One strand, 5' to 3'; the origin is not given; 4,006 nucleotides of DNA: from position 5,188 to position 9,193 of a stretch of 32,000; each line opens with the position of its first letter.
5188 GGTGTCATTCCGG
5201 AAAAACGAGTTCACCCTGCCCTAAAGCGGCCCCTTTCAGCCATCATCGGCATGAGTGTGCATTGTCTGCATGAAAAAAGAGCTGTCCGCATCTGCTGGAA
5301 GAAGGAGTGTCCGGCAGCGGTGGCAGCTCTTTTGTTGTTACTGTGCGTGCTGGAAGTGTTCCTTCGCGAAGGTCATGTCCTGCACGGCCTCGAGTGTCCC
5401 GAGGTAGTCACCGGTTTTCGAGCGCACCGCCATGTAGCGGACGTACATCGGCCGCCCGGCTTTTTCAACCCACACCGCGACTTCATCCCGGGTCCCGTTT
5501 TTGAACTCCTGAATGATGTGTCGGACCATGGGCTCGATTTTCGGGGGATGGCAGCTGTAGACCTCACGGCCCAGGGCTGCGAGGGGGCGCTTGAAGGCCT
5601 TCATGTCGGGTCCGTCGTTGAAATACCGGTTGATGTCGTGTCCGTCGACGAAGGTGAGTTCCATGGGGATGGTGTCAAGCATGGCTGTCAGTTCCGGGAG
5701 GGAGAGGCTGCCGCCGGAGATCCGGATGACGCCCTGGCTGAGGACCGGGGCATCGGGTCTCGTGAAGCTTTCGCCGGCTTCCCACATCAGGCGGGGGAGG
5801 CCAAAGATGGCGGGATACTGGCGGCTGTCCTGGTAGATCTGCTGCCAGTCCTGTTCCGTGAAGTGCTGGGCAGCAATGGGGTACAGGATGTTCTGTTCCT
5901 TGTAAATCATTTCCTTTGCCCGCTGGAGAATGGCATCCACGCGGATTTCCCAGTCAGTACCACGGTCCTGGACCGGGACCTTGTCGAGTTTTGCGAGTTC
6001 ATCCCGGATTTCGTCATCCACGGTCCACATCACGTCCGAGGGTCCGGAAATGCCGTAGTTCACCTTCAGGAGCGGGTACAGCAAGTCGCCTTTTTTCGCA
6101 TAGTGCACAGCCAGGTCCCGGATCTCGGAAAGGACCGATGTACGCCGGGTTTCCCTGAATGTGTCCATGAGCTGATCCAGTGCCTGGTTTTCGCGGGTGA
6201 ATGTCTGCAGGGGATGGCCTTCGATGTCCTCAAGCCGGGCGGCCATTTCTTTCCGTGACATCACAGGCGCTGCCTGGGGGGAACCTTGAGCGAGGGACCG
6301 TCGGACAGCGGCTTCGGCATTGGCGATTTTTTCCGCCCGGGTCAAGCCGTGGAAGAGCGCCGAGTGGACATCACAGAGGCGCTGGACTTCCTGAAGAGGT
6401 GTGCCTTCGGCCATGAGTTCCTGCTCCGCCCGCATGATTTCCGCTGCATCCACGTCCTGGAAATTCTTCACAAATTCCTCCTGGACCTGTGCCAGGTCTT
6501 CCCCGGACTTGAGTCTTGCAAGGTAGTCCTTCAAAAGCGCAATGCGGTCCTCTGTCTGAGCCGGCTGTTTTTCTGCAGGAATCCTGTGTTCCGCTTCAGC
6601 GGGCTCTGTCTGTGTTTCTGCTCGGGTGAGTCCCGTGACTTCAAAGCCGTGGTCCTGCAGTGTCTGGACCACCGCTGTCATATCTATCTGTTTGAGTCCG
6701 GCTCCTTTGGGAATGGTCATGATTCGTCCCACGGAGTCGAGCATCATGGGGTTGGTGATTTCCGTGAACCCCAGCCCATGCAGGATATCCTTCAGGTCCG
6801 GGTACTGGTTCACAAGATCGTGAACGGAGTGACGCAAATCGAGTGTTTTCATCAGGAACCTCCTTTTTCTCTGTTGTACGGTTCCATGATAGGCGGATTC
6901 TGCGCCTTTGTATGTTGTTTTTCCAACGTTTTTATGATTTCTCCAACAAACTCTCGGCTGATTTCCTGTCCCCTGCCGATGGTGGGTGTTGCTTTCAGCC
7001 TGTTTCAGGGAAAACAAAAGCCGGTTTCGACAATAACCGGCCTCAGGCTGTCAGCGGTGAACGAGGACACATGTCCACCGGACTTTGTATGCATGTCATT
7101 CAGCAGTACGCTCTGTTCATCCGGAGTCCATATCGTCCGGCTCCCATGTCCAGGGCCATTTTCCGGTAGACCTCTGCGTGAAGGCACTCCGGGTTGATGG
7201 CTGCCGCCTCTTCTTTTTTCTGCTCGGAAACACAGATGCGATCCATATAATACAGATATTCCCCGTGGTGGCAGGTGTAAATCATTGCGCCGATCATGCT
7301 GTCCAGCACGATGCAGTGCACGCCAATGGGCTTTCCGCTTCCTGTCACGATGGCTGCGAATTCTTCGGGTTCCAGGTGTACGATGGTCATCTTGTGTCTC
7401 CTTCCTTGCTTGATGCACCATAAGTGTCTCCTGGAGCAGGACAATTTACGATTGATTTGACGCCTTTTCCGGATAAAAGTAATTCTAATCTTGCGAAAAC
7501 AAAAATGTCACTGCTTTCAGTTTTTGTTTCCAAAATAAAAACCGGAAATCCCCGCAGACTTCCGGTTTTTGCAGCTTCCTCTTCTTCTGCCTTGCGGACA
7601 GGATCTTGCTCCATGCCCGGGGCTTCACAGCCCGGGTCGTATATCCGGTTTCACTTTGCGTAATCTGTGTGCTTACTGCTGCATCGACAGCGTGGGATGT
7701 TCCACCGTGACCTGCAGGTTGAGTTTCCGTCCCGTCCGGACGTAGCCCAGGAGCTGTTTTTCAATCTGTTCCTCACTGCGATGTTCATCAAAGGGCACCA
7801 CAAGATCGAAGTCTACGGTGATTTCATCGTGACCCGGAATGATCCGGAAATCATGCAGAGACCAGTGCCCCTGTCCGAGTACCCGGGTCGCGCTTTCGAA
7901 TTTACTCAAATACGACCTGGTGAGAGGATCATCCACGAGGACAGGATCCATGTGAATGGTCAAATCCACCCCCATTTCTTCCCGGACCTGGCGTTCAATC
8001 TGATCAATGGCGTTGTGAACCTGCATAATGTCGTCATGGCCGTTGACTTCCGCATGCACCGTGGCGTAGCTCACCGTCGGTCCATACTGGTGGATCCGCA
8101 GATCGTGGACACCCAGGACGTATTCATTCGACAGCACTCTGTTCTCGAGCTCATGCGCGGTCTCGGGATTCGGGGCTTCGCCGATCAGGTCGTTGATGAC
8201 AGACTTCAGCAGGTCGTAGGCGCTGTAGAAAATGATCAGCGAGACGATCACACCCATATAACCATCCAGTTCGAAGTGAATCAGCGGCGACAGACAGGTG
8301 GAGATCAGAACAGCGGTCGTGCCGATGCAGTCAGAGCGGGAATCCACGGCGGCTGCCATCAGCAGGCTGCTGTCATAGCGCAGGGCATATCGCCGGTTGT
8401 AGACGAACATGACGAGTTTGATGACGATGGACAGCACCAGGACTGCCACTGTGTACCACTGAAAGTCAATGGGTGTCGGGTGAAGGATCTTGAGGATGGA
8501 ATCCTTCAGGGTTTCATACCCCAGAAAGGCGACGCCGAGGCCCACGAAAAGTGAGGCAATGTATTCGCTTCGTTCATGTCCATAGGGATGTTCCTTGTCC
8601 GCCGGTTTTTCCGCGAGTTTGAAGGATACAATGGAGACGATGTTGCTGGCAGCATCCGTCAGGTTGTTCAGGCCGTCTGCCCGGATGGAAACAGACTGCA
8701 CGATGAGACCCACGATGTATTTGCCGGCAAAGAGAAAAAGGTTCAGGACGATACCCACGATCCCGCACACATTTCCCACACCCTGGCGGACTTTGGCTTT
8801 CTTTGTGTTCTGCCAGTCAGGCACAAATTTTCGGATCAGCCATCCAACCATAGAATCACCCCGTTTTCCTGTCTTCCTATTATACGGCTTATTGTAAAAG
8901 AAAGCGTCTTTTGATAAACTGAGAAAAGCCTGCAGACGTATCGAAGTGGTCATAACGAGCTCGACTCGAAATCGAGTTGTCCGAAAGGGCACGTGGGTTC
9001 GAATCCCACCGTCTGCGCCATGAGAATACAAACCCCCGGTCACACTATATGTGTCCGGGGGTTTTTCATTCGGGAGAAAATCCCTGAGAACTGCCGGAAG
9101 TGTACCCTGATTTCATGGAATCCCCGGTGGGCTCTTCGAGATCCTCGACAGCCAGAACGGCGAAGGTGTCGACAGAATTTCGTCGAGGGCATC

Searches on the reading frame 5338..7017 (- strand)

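Call 69: search_protein_families(library=pfam, proteins=[window:5338-7017:-], max_evalue=0.0001)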
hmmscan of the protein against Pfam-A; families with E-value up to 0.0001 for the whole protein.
window:5338-7017:- (559 aa): 4 families
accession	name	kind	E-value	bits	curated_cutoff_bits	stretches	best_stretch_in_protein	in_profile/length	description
PF13596.12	PAS_10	-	7.1e-29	101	22.1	1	443-549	1-106/106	PAS domain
PF04282.18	DUF438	-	1.8e-26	92.3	25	1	162-225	1-64/67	Family of unknown function (DUF438)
PF08984.16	DUF1858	-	1.3e-14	54.4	32.2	1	63-115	5-57/59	Domain of unknown function (DUF1858)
PF01814.28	Hemerythrin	-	6.6e-11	43.2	25.3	1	269-382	2-127/127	Hemerythrin HHE cation binding domain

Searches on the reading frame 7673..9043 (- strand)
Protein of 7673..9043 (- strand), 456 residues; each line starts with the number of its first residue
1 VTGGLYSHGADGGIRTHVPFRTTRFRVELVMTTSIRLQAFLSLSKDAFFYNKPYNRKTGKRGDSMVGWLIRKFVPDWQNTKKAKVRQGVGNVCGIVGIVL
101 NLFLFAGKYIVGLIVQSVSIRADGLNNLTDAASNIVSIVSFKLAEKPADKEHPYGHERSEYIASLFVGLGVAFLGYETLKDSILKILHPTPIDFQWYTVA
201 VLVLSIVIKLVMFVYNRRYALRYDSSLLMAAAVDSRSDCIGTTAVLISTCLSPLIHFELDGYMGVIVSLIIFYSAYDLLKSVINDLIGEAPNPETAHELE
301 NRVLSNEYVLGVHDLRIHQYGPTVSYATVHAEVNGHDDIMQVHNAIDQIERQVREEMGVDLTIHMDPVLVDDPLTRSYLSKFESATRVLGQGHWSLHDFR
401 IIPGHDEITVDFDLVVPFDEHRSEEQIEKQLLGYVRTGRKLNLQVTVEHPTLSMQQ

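Call 69: search_protein_families(library=pfam, proteins=[window:7673-9043:-], max_evalue=0.0001)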
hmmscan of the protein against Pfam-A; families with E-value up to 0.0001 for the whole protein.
window:7673-9043:- (456 aa): 2 families
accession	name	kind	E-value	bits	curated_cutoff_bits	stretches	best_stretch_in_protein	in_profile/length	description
PF01545.26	Cation_efflux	-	2.1e-44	152.1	26.6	1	95-286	2-197/198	Cation efflux family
PF16916.11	ZT_dimer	-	5.8e-14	52.3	26.7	1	291-367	1-77/78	Dimerisation domain of Zinc Transporter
